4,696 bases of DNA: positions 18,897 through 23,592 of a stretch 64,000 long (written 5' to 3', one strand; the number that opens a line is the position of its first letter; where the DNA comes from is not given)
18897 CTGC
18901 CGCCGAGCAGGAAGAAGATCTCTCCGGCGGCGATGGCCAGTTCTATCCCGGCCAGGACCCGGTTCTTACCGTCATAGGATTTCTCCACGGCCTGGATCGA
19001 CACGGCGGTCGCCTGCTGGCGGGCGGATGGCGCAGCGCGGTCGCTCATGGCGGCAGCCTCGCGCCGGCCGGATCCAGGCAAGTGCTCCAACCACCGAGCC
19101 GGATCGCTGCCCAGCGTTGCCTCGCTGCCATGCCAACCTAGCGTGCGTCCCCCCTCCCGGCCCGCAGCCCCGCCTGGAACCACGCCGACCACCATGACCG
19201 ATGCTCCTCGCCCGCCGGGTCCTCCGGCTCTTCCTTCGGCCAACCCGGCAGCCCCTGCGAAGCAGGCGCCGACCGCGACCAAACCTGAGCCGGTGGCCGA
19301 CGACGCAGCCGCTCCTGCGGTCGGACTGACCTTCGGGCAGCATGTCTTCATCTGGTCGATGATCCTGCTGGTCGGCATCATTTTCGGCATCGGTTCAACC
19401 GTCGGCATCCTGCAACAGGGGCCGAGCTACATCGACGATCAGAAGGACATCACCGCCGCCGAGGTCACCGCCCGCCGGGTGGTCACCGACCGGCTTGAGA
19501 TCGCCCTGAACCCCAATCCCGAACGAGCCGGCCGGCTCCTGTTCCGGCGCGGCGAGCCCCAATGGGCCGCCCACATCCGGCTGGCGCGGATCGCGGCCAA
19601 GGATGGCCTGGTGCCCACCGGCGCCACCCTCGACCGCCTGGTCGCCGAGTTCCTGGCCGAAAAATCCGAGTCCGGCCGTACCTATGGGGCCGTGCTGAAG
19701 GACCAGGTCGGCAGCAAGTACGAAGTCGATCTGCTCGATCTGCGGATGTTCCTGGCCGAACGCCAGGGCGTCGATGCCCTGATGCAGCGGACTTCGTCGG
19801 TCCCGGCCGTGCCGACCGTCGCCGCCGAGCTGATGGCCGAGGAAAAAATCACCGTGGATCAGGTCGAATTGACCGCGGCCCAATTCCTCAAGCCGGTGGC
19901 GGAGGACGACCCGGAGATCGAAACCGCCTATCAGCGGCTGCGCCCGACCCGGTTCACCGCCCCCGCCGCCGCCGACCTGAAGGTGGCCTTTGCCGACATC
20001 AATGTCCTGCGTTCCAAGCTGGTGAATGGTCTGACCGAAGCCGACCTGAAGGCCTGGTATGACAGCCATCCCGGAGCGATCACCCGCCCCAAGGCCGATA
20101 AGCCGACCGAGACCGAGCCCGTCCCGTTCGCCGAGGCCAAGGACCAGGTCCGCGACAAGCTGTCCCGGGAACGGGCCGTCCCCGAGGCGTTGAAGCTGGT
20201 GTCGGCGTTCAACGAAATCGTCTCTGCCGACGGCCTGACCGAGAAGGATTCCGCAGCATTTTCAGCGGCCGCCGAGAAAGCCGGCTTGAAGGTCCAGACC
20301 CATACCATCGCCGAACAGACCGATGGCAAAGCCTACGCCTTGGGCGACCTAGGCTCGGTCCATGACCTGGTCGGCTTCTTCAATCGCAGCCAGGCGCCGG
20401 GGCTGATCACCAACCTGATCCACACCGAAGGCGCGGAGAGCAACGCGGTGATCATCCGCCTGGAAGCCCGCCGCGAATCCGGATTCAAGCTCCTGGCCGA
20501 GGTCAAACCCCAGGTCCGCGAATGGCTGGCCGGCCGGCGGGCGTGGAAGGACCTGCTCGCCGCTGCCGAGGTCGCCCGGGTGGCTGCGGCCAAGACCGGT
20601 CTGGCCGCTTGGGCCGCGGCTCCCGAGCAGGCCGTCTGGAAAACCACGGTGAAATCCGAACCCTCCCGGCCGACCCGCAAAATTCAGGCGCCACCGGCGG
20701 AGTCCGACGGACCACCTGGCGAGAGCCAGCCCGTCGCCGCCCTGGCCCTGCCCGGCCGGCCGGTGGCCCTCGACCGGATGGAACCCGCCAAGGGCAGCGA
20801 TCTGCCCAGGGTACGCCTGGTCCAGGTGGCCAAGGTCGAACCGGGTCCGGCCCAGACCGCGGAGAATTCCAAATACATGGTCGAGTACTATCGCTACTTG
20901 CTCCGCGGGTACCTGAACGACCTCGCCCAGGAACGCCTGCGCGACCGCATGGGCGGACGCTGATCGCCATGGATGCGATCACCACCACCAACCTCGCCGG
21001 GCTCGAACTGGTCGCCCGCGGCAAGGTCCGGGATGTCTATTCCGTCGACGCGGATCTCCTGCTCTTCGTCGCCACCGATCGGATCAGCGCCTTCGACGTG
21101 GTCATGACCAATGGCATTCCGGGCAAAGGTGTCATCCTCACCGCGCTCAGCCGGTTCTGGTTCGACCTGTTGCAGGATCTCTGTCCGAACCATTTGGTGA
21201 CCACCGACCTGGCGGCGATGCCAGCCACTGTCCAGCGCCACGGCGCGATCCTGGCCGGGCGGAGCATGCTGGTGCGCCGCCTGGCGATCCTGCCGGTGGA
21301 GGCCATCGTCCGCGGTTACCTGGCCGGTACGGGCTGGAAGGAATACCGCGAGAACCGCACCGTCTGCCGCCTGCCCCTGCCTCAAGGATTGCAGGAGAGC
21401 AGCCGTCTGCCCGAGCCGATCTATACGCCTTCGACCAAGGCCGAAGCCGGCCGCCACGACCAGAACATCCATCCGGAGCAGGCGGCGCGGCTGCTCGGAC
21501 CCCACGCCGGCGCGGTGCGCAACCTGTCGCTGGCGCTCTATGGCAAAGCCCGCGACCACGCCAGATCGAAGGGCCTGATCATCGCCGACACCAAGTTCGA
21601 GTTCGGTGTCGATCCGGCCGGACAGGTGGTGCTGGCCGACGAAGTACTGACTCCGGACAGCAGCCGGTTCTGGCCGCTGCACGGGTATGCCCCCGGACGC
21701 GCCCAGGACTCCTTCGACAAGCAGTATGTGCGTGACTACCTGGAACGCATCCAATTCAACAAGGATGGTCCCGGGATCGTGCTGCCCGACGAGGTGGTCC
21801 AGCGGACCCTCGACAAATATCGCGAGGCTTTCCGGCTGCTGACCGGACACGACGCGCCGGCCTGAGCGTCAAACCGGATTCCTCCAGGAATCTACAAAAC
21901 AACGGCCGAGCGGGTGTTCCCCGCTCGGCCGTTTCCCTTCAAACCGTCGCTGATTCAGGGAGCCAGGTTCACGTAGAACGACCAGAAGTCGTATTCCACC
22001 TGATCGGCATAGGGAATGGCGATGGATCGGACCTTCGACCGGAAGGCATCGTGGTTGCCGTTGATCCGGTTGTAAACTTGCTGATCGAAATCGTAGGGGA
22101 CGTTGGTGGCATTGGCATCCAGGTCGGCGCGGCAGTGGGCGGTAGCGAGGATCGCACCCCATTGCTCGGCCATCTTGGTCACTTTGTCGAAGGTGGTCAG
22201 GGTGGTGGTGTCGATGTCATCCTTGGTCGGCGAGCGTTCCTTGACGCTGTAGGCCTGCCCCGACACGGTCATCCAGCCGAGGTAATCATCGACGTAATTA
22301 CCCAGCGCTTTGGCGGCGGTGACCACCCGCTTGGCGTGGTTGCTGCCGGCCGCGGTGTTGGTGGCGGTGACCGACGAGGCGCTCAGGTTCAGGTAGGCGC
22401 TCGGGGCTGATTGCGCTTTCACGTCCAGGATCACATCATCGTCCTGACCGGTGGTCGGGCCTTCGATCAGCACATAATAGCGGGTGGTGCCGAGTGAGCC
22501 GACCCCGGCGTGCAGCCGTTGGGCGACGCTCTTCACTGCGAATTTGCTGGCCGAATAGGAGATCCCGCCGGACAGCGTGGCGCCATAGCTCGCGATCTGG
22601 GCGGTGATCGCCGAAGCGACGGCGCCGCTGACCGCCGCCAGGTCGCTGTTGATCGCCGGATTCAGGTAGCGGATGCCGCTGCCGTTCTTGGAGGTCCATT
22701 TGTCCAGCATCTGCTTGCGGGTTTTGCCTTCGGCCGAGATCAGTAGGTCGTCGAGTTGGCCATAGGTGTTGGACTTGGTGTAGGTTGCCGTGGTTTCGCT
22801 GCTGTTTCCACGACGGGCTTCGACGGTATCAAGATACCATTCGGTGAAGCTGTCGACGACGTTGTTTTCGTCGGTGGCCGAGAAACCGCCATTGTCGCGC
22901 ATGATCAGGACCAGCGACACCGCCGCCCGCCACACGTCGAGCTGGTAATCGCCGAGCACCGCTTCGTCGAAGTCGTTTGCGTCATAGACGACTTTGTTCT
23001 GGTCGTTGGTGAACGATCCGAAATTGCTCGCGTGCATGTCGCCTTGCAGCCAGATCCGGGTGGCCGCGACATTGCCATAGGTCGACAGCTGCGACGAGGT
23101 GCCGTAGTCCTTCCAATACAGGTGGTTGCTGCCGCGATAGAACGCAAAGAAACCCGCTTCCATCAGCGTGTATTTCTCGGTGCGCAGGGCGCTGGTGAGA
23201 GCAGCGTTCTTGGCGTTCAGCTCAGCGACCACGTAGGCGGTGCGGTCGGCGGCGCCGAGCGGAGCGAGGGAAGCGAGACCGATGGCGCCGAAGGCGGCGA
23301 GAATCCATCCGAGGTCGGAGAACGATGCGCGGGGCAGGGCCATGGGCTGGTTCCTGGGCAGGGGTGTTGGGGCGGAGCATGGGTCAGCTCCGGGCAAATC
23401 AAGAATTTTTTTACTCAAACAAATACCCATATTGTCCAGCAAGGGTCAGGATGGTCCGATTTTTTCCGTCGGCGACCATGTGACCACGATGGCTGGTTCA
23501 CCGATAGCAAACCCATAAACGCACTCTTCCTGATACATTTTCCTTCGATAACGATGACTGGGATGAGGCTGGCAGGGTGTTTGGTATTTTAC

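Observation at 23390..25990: Low-GC-bounded islet with two tandem MobC-like RHH paralogs, a membrane protein and an XRE/H1-tailed regulator but no relaxase or integrase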

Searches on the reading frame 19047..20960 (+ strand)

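Call 23: search_protein_families(library=pfam, max_evalue=0.01, proteins=[window:19047-20960:+])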
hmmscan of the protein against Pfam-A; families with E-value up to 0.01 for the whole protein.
window:19047-20960:+ (638 aa): 1 family
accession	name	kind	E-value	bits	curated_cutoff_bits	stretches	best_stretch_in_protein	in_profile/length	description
PF13145.12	Rotamase_2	-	0.0027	18.9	27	1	330-410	2-83/121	PPIC-type PPIASE domain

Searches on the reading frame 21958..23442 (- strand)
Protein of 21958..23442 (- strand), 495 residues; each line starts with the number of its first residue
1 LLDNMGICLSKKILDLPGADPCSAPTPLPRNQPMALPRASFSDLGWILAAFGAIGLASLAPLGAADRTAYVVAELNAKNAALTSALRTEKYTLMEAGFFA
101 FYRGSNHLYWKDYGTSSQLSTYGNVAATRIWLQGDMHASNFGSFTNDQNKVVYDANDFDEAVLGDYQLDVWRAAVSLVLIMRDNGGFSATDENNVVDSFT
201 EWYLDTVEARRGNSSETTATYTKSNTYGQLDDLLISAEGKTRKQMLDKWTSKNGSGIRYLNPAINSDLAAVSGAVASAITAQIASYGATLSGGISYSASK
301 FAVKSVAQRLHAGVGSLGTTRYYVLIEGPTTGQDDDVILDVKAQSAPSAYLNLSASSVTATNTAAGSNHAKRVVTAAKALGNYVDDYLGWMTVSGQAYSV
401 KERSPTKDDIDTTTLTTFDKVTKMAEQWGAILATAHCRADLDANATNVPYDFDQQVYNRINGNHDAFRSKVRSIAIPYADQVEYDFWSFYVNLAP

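Call 7: search_protein_families(library=pfam, max_evalue=1, proteins=[window:21958-23442:-])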
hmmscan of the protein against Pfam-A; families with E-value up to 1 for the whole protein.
window:21958-23442:- (495 aa): 2 families
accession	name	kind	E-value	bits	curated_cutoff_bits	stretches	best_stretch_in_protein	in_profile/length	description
PF10009.15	DUF2252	-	5.5e-72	243.4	22.3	1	88-489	7-389/392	Uncharacterized protein conserved in bacteria (DUF2252)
PF23677.1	YnaL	-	0.45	10.9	27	1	17-37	16-35/57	Protein YnaL-like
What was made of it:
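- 21955..23343 (-): DUF2252 (protein-kinase-like clan) gene with a hydrophobic N-terminus (probable signal peptide). It is divergent from RHH1 and is the candidate regulatory target. PF10009 at 243 bits (call 7).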

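Call 8: search_protein_families(library=ncbifam, max_evalue=1, proteins=[window:21958-23442:-])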
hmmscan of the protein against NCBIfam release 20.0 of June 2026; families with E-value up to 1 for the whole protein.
window:21958-23442:- (495 aa): 0 families

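Call 41: search_protein_families(library=padloc, max_evalue=0.1, proteins=[window:21958-23343:-])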
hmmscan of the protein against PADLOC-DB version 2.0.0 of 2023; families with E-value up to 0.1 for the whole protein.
window:21958-23343:- (462 aa): 0 families
